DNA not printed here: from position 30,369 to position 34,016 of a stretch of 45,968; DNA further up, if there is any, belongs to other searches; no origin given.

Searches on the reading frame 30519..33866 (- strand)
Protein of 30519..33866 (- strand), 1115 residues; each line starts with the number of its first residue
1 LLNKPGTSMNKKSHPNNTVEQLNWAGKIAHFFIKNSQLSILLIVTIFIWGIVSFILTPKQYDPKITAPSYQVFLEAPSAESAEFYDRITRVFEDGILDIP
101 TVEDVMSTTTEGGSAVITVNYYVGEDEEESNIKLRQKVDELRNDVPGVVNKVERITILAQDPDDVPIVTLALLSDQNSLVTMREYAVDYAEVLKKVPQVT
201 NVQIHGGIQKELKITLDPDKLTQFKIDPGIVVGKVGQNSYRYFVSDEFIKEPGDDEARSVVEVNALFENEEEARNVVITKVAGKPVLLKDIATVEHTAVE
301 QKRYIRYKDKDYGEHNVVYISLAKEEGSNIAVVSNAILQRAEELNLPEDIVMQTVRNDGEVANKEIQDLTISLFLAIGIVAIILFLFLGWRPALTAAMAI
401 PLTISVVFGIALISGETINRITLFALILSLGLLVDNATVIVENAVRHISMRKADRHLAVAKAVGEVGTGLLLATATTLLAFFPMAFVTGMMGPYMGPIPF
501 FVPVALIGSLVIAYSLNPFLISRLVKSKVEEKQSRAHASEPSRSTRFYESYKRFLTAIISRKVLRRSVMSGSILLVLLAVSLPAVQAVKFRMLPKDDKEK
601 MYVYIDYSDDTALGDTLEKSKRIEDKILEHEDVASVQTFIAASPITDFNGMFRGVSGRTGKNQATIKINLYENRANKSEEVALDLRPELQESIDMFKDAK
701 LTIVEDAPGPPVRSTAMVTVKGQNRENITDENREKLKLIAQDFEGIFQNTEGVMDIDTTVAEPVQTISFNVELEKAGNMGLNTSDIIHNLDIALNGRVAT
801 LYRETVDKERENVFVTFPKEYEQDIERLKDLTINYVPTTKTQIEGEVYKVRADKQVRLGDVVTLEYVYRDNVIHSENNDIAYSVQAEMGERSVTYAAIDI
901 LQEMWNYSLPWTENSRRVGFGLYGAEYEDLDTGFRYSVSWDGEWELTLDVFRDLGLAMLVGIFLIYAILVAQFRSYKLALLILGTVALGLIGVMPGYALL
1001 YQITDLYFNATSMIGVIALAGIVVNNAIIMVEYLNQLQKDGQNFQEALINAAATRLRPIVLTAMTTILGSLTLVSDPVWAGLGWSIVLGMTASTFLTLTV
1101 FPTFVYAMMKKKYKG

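Call 46: search_protein_families(library=ncbifam, proteins=[window:30519-33866:-], max_evalue=1e-10)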
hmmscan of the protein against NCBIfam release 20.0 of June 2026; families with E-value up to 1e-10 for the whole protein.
window:30519-33866:- (1115 aa): 11 families
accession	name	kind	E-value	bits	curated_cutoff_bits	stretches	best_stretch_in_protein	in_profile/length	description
NF033617.1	RND_permease_2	subfamily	7.8e-109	365.1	1250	2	31-834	3-769/1009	multidrug efflux RND transporter permease subunit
NF000282.2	RND_permease_1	subfamily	6e-96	322.4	1250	2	29-806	1-765/1029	multidrug efflux RND transporter permease subunit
TIGR00915.1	2A0602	subfamily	2.8e-78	263.9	940.35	2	29-797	2-756/1050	efflux RND transporter permease subunit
TIGR00914.1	2A0601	subfamily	3.5e-73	246.9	701.45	2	27-896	4-844/1051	CusA/CzcA family heavy metal efflux RND transporter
NF007905.0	PRK10614.1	equivalog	8.5e-57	192.5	1774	2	30-663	5-621/1025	multidrug efflux RND transporter permease subunit MdtC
NF007798.0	PRK10503.1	equivalog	1.2e-55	188.7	1584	1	27-802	11-754/1040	MdtB/MuxB family multidrug efflux RND transporter permease subunit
NF007842.1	PRK10555.1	equivalog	1.4e-54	185.4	1854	2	29-645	2-617/1036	multidrug efflux RND transporter permease AcrD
NF000037.1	RND_perm_OqxB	exception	1.2e-50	172.3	2200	1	29-537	4-511/1050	multidrug efflux RND transporter permease subunit OqxB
NF007131.0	PRK09577.1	equivalog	2.4e-49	167.9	1768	2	29-637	2-605/1045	multidrug efflux RND transporter permease subunit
NF007133.0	PRK09579.1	equivalog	9e-48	162.6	1763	2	29-659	4-610/1017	multidrug efflux RND transporter permease subunit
NF011706.2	PRK15127.1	equivalog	3.2e-39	134.6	2150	1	30-798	3-758/1049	multidrug efflux RND transporter permease subunit AcrB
